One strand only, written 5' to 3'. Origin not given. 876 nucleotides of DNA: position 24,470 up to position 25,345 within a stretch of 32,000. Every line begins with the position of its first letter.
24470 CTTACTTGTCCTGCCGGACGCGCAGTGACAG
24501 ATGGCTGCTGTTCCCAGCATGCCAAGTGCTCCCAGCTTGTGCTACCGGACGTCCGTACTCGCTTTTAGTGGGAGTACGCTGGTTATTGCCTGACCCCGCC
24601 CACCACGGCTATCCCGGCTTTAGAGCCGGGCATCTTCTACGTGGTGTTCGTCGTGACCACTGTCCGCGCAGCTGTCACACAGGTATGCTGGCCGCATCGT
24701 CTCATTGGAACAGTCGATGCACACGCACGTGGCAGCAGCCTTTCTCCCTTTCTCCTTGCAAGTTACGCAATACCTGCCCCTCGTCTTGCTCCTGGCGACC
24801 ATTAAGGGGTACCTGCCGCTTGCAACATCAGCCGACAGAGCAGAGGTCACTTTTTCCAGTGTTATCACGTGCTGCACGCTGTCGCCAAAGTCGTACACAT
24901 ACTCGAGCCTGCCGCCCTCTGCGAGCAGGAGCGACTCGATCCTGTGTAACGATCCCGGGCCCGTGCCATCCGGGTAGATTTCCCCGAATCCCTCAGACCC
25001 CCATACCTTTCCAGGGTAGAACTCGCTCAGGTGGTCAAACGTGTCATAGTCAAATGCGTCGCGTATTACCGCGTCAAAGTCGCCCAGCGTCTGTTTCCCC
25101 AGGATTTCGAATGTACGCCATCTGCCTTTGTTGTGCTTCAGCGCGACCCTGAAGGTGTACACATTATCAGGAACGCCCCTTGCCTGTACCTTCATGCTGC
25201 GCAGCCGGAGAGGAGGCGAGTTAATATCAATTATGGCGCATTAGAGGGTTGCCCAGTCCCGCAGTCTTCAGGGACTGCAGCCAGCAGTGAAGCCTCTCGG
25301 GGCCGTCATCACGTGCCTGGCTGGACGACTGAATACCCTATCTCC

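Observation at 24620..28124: Orphan BrxL-like AAA+ ATPase (no Lon domain, no BREX core) in a cassette with a SWIM zinc-finger protein and an MM3350/pRiA4b-ORF3-like protein: candidate undescribed system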

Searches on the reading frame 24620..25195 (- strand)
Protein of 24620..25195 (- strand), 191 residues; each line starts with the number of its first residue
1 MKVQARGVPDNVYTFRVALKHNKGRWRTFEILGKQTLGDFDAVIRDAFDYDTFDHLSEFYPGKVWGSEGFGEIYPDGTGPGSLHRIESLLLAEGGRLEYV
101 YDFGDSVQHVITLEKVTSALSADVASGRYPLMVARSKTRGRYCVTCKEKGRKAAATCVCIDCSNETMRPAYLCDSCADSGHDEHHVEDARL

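Call 3: search_protein_families(library=pfam, proteins=[window:24620-25195:-], max_evalue=0.01)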
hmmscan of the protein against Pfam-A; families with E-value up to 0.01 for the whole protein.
window:24620-25195:- (191 aa): 2 families
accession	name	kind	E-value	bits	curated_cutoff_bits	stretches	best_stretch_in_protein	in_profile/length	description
PF07929.16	PRiA4_ORF3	-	4e-15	56.4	26.6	1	12-133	2-121/173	Plasmid pRiA4b ORF-3-like protein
PF12251.13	SNAPC3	-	4.6e-10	39.9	23.8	1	98-183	102-184/199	snRNA-activating protein complex (SNAPc), subunit 3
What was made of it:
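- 24620..25195 (-): MM3350/PRiA4_ORF3 protein with a C-terminal Cys/His module. It lies inside the finding's coordinates but is NOT part of the conserved module. It is a neighbour, probably with its own promoter region. Pfam 4e-15 (call 3).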

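Call 4: search_protein_families(library=padloc, proteins=[window:24620-25195:-], max_evalue=0.01)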
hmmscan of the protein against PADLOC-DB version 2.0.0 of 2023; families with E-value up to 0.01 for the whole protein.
window:24620-25195:- (191 aa): 0 families

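Call 5: search_protein_families(library=ncbifam, proteins=[window:24620-25195:-], max_evalue=0.01)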
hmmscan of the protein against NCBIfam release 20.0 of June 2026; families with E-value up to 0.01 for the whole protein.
window:24620-25195:- (191 aa): 0 families

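Call 46: search_solved_structures(query=window:24620-25195:-, max_evalue=1)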
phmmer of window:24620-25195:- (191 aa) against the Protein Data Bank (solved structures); distinct sequences matched with E-value up to 1: 4.
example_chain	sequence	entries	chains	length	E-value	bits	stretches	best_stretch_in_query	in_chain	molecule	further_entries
5nm7_G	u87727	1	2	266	0.14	14.9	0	108-165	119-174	Peptidoglycan-binding domain 1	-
2i1s_A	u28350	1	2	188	0.2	14.3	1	11-118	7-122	Hypothetical protein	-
5z9z_A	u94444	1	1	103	0.34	13.6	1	115-143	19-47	Small RNA degrading nuclease 1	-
12dl_BA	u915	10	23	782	0.45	13.2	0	130-178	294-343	E3 ubiquitin-protein ligase UHRF1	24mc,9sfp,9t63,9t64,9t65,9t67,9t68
